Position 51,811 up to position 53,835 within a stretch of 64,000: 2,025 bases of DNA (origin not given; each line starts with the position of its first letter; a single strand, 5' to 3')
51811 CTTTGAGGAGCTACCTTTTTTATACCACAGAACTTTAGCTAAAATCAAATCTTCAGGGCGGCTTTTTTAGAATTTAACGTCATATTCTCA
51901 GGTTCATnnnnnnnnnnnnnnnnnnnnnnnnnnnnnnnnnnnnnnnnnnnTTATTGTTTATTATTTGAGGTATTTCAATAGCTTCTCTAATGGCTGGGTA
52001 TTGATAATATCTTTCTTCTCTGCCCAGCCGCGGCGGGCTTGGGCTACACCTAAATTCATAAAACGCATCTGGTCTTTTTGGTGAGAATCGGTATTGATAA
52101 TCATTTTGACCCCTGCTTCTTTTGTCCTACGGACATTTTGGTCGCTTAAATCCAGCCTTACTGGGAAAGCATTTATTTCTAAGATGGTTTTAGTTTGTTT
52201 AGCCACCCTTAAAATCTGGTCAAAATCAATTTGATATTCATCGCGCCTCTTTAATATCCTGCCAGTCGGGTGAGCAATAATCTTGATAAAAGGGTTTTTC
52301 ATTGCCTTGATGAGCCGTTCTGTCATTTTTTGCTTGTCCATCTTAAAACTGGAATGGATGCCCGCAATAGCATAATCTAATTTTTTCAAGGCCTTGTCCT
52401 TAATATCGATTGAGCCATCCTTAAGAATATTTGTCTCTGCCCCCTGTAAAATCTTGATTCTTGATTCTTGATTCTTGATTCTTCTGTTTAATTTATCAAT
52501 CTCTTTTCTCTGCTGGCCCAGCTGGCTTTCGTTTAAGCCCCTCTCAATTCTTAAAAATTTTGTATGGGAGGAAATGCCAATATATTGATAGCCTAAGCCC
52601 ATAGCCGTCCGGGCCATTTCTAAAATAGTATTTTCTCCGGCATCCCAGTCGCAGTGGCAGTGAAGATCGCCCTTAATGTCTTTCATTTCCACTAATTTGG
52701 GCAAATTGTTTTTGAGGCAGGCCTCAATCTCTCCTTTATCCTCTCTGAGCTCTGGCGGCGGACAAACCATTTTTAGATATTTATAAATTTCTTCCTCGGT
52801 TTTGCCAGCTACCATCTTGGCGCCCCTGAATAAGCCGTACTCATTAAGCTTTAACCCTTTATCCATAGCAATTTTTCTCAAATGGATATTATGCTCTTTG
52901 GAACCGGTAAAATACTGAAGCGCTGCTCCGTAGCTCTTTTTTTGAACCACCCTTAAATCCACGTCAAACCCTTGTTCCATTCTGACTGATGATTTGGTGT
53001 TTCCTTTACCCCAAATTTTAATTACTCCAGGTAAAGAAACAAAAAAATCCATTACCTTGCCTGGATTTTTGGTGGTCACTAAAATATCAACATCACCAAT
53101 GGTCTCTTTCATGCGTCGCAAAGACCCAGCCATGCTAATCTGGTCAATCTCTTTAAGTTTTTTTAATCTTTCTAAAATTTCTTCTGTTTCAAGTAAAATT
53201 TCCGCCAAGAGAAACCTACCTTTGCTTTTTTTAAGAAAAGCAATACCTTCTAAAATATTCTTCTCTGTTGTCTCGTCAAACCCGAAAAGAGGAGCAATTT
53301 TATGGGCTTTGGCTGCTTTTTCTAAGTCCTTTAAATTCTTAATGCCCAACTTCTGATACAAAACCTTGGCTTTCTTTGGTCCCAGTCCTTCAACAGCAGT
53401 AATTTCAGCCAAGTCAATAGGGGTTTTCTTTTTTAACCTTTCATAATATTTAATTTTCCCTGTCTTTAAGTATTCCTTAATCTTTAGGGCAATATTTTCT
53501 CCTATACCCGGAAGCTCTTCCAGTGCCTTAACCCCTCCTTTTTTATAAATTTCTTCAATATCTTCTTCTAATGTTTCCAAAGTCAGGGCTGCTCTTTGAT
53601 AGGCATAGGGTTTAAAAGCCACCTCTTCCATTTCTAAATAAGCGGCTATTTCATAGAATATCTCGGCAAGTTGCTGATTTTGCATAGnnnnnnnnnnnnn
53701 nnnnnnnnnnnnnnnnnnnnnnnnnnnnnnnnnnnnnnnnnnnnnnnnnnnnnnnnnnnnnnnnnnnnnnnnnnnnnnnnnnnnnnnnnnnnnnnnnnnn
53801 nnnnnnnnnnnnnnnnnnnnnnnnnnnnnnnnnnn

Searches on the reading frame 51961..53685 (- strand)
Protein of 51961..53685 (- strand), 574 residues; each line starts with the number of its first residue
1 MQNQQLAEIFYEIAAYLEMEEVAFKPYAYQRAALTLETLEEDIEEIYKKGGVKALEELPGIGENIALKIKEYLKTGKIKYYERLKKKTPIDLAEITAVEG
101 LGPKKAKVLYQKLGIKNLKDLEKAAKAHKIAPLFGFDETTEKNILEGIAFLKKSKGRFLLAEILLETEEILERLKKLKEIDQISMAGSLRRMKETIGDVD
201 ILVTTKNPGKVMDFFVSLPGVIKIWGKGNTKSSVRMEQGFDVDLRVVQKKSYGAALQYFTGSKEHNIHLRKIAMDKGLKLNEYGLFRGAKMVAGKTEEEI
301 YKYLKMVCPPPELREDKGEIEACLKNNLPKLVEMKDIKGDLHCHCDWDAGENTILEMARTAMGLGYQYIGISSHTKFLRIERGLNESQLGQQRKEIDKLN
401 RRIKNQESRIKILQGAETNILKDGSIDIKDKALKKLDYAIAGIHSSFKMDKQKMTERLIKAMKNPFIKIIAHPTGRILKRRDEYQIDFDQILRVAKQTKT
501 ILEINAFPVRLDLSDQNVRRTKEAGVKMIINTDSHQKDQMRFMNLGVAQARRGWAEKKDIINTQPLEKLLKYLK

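Call 13: search_protein_families(library=pfam, proteins=[window:51961-53685:-])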
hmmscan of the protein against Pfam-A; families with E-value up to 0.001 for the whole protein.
window:51961-53685:- (574 aa): 7 families
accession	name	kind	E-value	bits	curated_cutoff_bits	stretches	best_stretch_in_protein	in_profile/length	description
PF14791.11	DNA_pol_B_thumb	-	6.2e-23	80.9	25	1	255-315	1-63/63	DNA polymerase beta thumb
PF14716.13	HHH_8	-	3e-17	63.2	30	1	1-77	1-72/73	Helix-hairpin-helix domain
PF14520.12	HHH_5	-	4.3e-08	33.9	27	1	94-147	3-54/57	Helix-hairpin-helix domain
PF02811.25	PHP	-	2.3e-07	31.7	26.4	1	340-505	1-162/164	PHP domain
PF00633.29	HHH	-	1e-05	25.6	24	0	84-110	2-28/30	Helix-hairpin-helix motif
PF14792.12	DNA_pol_B_palm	-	1.2e-05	25.9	25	1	168-207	12-51/113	DNA polymerase beta palm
PF10391.15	DNA_pol_lambd_f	-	0.00017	21.7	29.8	1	95-127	3-33/51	Fingers domain of DNA polymerase lambda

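Call 18: search_solved_structures(query=window:51961-53685:-, show_alignments=2, max_evalue=1e-10)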
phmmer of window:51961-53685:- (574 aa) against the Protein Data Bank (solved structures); distinct sequences matched with E-value up to 1e-10: 55.
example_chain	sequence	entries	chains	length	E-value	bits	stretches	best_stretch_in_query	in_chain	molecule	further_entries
3au2_A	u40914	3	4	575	1.5e-137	462.8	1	1-574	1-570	DNA polymerase beta family (X family)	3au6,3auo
3b0x_A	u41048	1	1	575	1e-136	460.1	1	1-574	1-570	DNA polymerase beta family (X family)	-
3b0y_A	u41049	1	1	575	1e-136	460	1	1-574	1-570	DNA polymerase beta family (X family)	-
2w9m_A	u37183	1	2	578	5e-70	240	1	23-564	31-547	POLYMERASE X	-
1bpe_A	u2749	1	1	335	1.1e-19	73.8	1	8-306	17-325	DNA POLYMERASE BETA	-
1bpd_A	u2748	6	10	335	1.5e-19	73.4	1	8-306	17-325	DNA POLYMERASE BETA | PROTEIN (DNA POLYMERASE BETA (E.C.2.7.7.7))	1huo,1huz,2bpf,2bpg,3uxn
3v7j_A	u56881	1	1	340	1.6e-19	73.3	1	8-306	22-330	DNA polymerase beta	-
3v7k_A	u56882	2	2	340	5.4e-19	71.5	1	8-306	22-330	DNA polymerase beta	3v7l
3v72_A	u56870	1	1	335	5.8e-19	71.4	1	8-306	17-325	DNA polymerase beta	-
3uxo_A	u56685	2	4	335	7.2e-19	71.1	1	8-306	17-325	DNA polymerase beta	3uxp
3ogu_A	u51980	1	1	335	1.2e-18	70.4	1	11-307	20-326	DNA polymerase beta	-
3gdx_A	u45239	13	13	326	1.4e-18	70.2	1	11-307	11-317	DNA polymerase beta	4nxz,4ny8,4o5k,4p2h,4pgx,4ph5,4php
5hhh_A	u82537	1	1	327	1.4e-18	70.2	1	11-307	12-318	DNA polymerase beta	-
5vrw_A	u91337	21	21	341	1.4e-18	70.2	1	11-311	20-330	DNA polymerase beta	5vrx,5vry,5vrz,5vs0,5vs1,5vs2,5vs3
4rpx_A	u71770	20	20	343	1.4e-18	70.1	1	11-311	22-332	DNA polymerase beta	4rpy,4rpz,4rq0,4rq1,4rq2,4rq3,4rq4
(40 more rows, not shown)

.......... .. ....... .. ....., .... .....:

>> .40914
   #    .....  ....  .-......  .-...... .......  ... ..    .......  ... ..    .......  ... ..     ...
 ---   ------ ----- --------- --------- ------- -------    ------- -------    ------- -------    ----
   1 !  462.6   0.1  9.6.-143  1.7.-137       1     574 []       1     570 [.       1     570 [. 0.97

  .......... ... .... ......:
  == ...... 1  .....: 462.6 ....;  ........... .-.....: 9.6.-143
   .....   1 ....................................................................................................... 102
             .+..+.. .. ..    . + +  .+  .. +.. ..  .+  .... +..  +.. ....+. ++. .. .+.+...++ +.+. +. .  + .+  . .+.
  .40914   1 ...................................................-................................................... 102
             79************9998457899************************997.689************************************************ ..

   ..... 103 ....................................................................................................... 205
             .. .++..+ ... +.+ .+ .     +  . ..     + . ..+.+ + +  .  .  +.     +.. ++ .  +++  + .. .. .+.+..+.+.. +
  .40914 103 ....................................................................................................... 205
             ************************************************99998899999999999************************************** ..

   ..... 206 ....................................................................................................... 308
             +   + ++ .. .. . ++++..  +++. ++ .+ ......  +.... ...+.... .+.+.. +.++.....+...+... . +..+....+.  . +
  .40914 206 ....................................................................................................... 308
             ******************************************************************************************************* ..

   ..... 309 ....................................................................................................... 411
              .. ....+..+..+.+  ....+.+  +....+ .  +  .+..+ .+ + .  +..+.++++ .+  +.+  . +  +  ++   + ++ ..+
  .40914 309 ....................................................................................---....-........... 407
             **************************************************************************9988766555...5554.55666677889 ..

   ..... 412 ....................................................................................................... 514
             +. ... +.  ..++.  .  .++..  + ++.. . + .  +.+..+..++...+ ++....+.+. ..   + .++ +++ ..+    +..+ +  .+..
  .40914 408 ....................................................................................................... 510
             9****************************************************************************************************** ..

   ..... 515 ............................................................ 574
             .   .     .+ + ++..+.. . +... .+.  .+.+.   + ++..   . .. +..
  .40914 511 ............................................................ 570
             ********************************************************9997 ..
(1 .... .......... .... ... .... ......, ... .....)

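Call 45: find_homologous_proteins(query=window:51961-53685:-, max_evalue=1e-60)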
Query window:51961-53685:- (574 aa): 7998 proteins with E <= 1e-60 among 8000 candidates; the best 120 are listed.
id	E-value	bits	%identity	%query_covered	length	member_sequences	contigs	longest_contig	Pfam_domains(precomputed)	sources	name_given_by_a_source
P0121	0.0e+0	1256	100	100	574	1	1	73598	PF14520.13,PF14716.14,PF02811.27,PF14792.13,PF00633.30,PF14791.12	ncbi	-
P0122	0.0e+0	1033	81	100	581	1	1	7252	PF10391.16,PF14520.13,PF14716.14,PF02811.27,PF14791.12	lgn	-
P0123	3.9e-289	978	75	100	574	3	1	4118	PF14520.13,PF14716.14,PF02811.27,PF14792.13,PF00633.30,PF14791.12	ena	-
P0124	8.8e-287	970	76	99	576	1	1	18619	PF14716.14,PF02811.27,PF14791.12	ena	-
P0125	4.8e-286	968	76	100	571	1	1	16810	PF14520.13,PF14716.14,PF02811.27,PF00633.30,PF14791.12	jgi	-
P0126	4.8e-285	964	76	100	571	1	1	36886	PF14520.13,PF14716.14,PF02811.27,PF00633.30,PF14791.12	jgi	-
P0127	5.3e-285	964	75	100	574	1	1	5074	PF10391.16,PF14520.13,PF14716.14,PF02811.27,PF00633.30,PF14791.12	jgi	-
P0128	5.4e-285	964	75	100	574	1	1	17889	PF10391.16,PF14520.13,PF14716.14,PF02811.27,PF00633.30,PF14791.12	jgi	-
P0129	1.2e-284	963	75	100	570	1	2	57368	PF14520.13,PF14716.14,PF12836.14,PF02811.27,PF14792.13,PF00633.30,PF14791.12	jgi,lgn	-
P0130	2.1e-284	962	75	100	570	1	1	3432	PF14520.13,PF14716.14,PF12836.14,PF02811.27,PF00633.30,PF14791.12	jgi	jgi:DNA polymerase (family 10)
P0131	6.0e-284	961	75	100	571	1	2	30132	PF14520.13,PF14716.14,PF12836.14,PF02811.27,PF00633.30,PF14791.12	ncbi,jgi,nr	ncbi:MAG: DNA polymerase/3'-5' exonuclease PolX [Candidatus Nealsonbacteria bacterium]|nr:MAG: DNA p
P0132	7.3e-284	961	75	100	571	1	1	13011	PF14520.13,PF14716.14,PF12836.14,PF02811.27,PF00633.30,PF14791.12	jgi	-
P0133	7.6e-284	961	75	100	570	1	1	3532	PF14520.13,PF14716.14,PF02811.27,PF00633.30,PF14791.12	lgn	-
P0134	8.3e-284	960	75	100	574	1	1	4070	PF10391.16,PF14520.13,PF14716.14,PF02811.27,PF00633.30,PF14791.12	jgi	-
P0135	1.2e-283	960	74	100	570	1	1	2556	PF14520.13,PF14716.14,PF12836.14,PF02811.27,PF00633.30,PF14791.12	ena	-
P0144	8.5e-282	954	75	100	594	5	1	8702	PF14520.13,PF14716.14,PF02811.27,PF14792.13,PF00633.30,PF14791.12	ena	-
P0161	3.7e-279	945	72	100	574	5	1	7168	PF10391.16,PF14520.13,PF14716.14,PF02811.27,PF00633.30,PF14791.12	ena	-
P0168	5.3e-278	941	72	100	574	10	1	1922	PF14520.13,PF14716.14,PF02811.27,PF00633.30,PF14791.12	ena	-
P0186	5.4e-277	938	73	100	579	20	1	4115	PF10391.16,PF14520.13,PF14716.14,PF12836.14,PF02811.27,PF00633.30,PF14791.12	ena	-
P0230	4.8e-275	931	73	100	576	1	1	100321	PF10391.16,PF14520.13,PF14716.14,PF02811.27,PF00633.30,PF14791.12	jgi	jgi:DNA polymerase (family 10)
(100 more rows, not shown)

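Call 48: find_encoding_contigs(protein=P0122, flank=10000, max_places=2)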
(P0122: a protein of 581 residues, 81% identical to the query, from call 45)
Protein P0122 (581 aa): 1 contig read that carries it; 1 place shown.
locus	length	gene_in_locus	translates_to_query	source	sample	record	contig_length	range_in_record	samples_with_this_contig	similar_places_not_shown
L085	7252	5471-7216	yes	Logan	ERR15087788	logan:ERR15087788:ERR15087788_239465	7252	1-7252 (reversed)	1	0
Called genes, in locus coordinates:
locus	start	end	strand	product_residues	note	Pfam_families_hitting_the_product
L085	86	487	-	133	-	PF01424:R3H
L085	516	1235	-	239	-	PF02096:60KD_IMP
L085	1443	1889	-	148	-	PF00825:Ribonuclease_P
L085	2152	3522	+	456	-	PF11638:DnaA_N, PF00308:Bac_DnaA, PF00004:AAA (weak), PF01695:IstB_IS21, PF08299:Bac_DnaA_C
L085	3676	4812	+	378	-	PF00712:DNA_pol3_beta, PF02767:DNA_pol3_beta_2, PF02768:DNA_pol3_beta_3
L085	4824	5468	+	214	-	PF07690:MFS_1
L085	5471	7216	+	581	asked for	PF14716:HHH_8, PF10391:DNA_pol_lambd_f (faint), PF14520:HHH_5 (weak), PF14791:DNA_pol_B_thumb, PF02811:PHP (weak)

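Call 61: list_cluster_members(proteins=[P0186, P0168, P0161, P0144, P0120, P0053, P0317, P0107, P0097, P0291])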
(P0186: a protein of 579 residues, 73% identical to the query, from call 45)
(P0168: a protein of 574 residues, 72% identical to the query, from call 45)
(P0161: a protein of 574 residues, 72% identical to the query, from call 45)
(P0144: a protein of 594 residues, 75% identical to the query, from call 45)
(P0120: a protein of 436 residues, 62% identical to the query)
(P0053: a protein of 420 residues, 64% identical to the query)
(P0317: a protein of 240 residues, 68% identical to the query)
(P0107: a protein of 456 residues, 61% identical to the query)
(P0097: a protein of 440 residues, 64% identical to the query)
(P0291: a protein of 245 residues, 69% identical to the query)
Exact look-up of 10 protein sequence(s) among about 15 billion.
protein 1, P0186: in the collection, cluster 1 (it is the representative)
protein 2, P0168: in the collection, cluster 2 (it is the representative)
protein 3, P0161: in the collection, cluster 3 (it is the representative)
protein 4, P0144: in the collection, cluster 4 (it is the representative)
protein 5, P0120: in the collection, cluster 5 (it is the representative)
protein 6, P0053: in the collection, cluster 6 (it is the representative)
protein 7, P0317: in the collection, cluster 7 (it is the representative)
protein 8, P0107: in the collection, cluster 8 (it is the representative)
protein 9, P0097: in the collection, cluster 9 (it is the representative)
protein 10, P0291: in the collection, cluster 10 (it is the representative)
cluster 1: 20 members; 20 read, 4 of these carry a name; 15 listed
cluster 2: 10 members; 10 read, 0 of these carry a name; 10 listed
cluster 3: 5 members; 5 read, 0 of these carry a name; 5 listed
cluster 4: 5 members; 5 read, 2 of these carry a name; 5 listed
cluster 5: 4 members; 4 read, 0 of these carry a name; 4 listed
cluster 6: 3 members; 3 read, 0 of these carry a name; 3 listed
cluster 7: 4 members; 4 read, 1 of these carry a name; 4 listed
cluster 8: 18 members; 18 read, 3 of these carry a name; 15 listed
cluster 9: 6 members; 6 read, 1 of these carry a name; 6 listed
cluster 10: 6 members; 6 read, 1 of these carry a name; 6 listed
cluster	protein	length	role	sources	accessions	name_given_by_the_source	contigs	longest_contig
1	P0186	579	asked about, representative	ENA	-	-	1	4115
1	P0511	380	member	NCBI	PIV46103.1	DNA polymerase III, partial [bacterium (Candidatus Moisslbacteria) ...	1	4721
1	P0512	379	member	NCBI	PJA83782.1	MAG: DNA polymerase III, partial [Candidatus Nealsonbacteria bacterium ...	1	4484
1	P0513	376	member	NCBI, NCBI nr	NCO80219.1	DNA polymerase III, partial [bacterium] | DNA polymerase III [bacterium]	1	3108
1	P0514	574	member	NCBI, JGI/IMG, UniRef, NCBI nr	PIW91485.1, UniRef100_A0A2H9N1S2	MAG: DNA polymerase III [Candidatus Nealsonbacteria bacterium CG_4_8_14_3_um_filter_37_36] | DNA polymerase beta n=1 Tax=Candidatus Nealsonbacteria bacterium ...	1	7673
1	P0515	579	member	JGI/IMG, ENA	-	-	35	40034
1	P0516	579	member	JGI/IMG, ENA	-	-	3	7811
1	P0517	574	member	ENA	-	-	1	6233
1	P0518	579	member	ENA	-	-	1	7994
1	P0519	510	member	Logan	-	-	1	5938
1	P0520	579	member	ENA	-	-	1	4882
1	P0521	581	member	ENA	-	-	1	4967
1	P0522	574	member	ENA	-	-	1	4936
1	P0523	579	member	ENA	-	-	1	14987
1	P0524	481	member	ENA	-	-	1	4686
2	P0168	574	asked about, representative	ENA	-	-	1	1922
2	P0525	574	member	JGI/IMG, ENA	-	-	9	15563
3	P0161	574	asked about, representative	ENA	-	-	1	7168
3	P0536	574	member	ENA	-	-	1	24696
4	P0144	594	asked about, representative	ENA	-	-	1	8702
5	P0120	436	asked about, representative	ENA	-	-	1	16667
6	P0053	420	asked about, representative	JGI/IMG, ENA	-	-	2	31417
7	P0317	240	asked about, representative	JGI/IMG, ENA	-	-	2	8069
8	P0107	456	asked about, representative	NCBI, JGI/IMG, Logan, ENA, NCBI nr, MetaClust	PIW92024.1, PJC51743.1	MAG: hypothetical protein CO031_00870 [Candidatus Nealsonbacteria bacterium ... | MAG: hypothetical protein COZ89_01815 [Candidatus Nealsonbacteria bacterium ... | \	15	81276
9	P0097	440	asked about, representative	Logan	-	-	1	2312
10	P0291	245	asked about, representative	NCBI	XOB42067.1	MAG: YebC/PmpR family DNA-binding transcriptional regulator [Candidatus Nealsonbacteria ...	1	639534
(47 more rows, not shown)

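Call 64: find_encoding_contigs(protein=P0230, flank=10000, max_places=1)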
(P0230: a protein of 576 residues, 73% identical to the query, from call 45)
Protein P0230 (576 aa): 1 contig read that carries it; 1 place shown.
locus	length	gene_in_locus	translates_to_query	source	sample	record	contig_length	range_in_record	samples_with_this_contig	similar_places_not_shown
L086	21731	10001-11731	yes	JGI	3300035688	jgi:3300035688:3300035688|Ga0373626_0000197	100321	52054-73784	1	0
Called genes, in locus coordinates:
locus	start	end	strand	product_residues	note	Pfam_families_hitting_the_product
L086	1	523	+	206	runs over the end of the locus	PF18306:LDcluster4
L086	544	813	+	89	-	PF03144:GTP_EFTU_D2 (weak)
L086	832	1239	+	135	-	PF02308:MgtC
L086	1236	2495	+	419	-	PF27218:MJ0043_C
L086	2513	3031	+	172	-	PF00881:Nitroreductase, PF14512:TM1586_NiRdase (weak)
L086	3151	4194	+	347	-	PF09587:PGA_cap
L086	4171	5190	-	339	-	PF01137:RTC, PF05189:RTC_insert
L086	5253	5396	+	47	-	-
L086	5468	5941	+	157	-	PF03449:GreA_GreB_N (weak), PF01272:GreA_GreB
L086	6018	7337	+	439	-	PF12917:YfbR-like (weak), PF13023:HD_3, PF01966:HD (weak), PF13023:HD_3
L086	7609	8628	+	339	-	PF03706:LPG_synthase_TM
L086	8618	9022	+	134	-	PF01894:YjbQ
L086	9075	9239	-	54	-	-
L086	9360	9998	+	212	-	PF07690:MFS_1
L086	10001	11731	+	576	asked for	PF14716:HHH_8, PF00633:HHH (faint), PF10391:DNA_pol_lambd_f (faint), PF14520:HHH_5, PF14791:DNA_pol_B_thumb, PF02811:PHP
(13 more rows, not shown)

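Call 65: find_encoding_contigs(protein=P0536, flank=10000, max_places=1)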
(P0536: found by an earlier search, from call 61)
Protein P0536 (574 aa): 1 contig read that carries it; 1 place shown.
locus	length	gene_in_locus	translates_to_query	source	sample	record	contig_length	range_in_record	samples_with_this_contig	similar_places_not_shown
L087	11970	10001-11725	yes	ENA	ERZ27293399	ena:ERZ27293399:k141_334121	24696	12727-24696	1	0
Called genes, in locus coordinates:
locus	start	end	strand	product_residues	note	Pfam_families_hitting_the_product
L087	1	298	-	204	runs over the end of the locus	PF00475:IGPD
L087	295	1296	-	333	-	PF01210:NAD_Gly3P_dh_N, PF02558:ApbA, PF07479:NAD_Gly3P_dh_C, PF20618:GPD_NAD_C_bact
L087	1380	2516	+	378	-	PF00155:Aminotran_1_2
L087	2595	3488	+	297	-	PF00459:Inositol_P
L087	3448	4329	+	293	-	PF00156:Pribosyltran (weak), PF13404:HTH_AsnC-type, PF13412:HTH_24, PF01037:AsnC_trans_reg, PF22482:AsnC_trans_reg_3 (weak)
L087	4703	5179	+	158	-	PF03449:GreA_GreB_N (weak), PF01272:GreA_GreB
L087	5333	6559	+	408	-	PF08668:HDOD (faint), PF12917:YfbR-like (weak), PF13023:HD_3, PF01966:HD, PF12917:YfbR-like (weak), PF13023:HD_3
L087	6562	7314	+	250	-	-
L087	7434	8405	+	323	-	PF03706:LPG_synthase_TM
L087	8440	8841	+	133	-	PF01894:YjbQ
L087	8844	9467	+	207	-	PF05977:MFS_3 (weak), PF07690:MFS_1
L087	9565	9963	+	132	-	PF13366:PDDEXK_3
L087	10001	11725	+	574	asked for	PF14716:HHH_8, PF00633:HHH (faint), PF10391:DNA_pol_lambd_f (faint), PF14520:HHH_5, PF14791:DNA_pol_B_thumb, PF02811:PHP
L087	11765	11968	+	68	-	?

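Call 66: find_encoding_contigs(protein=P0525, flank=10000, max_places=1)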
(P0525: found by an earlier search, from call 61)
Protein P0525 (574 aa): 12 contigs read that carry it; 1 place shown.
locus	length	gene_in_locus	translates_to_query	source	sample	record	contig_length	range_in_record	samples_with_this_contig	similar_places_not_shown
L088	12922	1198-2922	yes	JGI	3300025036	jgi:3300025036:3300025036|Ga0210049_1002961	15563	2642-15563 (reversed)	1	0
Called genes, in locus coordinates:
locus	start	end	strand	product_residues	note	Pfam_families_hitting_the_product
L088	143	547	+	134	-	PF01894:YjbQ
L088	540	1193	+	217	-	PF07690:MFS_1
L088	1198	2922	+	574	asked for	PF14716:HHH_8, PF00633:HHH (faint), PF14520:HHH_5 (weak), PF14791:DNA_pol_B_thumb, PF02811:PHP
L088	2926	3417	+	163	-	PF00293:NUDIX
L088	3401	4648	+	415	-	PF21269:TreT_GT1, PF00534:Glycos_transf_1, PF13692:Glyco_trans_1_4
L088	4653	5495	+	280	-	PF21088:MS_channel_1st, PF00924:MS_channel_2nd, PF21082:MS_channel_3rd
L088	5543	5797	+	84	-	PF21748:UPF0150 (weak), PF15919:HicB_lk_antitox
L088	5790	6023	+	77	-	PF07927:HicA_toxin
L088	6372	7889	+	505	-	PF00478:IMPDH, PF03060:NMO (faint), PF00571:CBS (faint)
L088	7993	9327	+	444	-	PF13537:GATase_7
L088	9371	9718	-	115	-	PF00453:Ribosomal_L20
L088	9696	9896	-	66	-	PF01632:Ribosomal_L35p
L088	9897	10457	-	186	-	PF05198:IF3_N, PF00707:IF3_C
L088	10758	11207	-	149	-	PF01668:SmpB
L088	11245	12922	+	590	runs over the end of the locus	PF03485:Arg_tRNA_synt_N, PF00750:tRNA-synt_1d, PF05746:DALR_1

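Call 67: find_encoding_contigs(protein=P0125, flank=10000, max_places=1)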
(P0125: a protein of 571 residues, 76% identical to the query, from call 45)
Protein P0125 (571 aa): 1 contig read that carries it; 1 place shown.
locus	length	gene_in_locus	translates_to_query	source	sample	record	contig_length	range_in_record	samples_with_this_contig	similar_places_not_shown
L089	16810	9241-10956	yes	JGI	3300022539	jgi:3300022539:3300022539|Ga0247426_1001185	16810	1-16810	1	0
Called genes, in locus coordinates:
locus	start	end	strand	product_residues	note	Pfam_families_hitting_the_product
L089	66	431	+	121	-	PF04430:DUF498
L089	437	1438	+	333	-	PF01699:Na_Ca_ex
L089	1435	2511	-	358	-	PF01137:RTC, PF05189:RTC_insert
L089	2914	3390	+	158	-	PF03449:GreA_GreB_N, PF01272:GreA_GreB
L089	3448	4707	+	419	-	PF12917:YfbR-like (faint), PF13023:HD_3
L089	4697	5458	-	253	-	PF05724:TPMT (weak), PF13489:Methyltransf_23, PF01135:PCMT (weak), PF01209:Ubie_methyltran, PF13649:Methyltransf_25, PF13847:Methyltransf_31, PF08241:Methyltransf_11, PF08242:Methyltransf_12, +3 more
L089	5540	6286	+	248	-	-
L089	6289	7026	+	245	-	PF01904:DUF72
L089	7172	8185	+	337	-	PF03706:LPG_synthase_TM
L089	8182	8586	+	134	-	PF01894:YjbQ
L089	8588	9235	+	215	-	PF07690:MFS_1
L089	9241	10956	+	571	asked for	PF14716:HHH_8, PF00633:HHH (faint), PF14520:HHH_5 (weak), PF14791:DNA_pol_B_thumb, PF02811:PHP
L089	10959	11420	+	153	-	PF00293:NUDIX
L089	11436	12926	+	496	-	PF00478:IMPDH, PF00571:CBS (faint)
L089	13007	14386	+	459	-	-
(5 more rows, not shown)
